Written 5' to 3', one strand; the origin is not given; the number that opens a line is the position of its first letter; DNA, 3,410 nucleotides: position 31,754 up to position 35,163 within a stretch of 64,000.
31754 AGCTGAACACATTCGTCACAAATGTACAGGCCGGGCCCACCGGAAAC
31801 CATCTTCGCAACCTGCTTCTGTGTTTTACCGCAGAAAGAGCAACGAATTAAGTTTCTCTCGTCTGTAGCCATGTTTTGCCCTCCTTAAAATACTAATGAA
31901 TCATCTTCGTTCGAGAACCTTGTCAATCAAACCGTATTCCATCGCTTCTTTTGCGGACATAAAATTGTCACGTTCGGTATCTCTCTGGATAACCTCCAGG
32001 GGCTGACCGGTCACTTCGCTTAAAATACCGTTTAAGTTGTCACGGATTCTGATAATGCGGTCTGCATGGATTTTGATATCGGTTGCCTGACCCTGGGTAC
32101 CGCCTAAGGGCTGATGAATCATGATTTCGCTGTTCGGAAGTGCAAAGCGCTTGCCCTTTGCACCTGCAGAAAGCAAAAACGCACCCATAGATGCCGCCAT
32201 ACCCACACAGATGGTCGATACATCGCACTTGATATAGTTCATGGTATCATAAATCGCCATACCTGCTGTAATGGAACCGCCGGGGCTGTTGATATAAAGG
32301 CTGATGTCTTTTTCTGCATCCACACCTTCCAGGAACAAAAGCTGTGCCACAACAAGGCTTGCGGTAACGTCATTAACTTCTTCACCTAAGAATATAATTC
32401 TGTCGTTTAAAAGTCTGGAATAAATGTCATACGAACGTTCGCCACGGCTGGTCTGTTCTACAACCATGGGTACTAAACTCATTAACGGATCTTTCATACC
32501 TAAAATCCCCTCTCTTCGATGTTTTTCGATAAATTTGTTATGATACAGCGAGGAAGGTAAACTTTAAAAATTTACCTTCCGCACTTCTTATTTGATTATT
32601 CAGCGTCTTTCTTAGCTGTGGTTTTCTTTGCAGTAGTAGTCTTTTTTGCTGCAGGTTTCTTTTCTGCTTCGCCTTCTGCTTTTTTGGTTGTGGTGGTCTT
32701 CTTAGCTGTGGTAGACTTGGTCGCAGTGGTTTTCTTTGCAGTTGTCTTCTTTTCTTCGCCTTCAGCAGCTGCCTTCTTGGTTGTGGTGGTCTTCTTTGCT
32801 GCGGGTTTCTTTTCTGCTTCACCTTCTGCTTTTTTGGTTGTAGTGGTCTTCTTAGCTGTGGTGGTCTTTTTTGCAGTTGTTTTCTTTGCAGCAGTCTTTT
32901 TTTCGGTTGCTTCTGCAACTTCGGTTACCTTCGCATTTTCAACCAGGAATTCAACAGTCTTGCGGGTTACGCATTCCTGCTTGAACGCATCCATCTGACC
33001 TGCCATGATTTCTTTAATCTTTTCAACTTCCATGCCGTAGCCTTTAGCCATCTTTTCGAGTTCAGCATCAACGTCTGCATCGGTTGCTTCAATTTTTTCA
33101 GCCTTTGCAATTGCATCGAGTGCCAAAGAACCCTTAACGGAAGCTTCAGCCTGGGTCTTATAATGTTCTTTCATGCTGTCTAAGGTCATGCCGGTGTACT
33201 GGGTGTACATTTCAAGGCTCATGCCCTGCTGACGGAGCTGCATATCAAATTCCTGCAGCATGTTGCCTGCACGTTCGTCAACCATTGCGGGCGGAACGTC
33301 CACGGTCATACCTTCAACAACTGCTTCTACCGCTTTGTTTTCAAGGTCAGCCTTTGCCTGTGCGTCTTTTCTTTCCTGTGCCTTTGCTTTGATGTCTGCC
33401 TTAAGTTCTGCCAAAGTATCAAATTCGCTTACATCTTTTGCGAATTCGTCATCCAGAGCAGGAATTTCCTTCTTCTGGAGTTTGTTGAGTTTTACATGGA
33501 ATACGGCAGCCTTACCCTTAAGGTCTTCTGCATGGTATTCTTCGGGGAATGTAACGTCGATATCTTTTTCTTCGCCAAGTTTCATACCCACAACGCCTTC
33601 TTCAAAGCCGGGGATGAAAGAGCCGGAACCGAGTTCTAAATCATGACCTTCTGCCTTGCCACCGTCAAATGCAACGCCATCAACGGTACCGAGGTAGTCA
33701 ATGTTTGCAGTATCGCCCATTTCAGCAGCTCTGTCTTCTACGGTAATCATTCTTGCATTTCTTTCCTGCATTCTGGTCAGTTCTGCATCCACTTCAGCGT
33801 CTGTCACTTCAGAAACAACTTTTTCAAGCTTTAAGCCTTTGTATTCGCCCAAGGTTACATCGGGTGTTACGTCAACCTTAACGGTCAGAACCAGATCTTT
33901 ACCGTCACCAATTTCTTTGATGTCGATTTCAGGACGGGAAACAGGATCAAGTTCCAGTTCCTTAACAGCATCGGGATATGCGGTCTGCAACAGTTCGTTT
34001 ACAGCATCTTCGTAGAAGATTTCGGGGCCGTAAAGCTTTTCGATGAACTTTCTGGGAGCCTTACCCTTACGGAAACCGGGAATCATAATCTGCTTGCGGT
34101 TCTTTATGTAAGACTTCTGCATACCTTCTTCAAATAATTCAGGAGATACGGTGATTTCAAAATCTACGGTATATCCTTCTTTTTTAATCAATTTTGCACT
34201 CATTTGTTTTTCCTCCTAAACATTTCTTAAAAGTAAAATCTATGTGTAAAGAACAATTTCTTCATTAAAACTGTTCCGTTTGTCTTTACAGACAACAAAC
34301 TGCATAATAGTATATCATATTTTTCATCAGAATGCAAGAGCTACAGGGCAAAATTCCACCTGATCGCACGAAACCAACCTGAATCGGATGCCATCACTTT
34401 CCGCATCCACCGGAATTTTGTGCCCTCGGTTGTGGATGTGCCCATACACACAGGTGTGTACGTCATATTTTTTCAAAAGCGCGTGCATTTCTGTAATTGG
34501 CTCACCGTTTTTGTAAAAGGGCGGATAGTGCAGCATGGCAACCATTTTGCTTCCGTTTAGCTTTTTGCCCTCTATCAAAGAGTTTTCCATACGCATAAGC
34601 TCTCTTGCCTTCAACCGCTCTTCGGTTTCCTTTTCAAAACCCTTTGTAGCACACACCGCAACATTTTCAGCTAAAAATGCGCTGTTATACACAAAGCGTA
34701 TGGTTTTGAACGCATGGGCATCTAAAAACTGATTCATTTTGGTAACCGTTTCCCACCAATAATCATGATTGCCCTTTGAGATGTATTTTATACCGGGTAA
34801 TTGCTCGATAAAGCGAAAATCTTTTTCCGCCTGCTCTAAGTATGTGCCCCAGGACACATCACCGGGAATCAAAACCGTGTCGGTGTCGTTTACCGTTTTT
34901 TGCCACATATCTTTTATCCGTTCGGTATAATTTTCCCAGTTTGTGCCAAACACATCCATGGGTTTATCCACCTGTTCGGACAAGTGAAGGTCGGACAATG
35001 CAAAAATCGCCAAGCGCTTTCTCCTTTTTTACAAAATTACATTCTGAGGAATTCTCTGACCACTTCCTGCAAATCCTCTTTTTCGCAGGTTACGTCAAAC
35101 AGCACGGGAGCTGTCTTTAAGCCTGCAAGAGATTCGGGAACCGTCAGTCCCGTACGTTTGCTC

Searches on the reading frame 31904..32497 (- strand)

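Call 93: search_protein_families(library=pfam, proteins=[window:31904-32497:-], max_evalue=0.001)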
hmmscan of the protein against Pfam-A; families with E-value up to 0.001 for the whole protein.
window:31904-32497:- (198 aa): 1 family
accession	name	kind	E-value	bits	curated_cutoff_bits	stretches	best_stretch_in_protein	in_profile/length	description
PF00574.28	CLP_protease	-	6.2e-87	290.6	20.2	1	18-197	2-181/182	Clp protease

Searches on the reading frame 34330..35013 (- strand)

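Call 93: search_protein_families(library=pfam, proteins=[window:34330-35013:-], max_evalue=0.001)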
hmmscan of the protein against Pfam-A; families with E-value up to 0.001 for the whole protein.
window:34330-35013:- (228 aa): 2 families
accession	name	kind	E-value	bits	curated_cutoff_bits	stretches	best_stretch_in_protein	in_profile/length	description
PF00149.33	Metallophos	-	1.5e-12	48.8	21.5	1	1-195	1-190/191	Calcineurin-like phosphoesterase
PF12850.12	Metallophos_2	-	2.6e-05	24.7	27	1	1-196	1-119/154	Calcineurin-like phosphoesterase superfamily domain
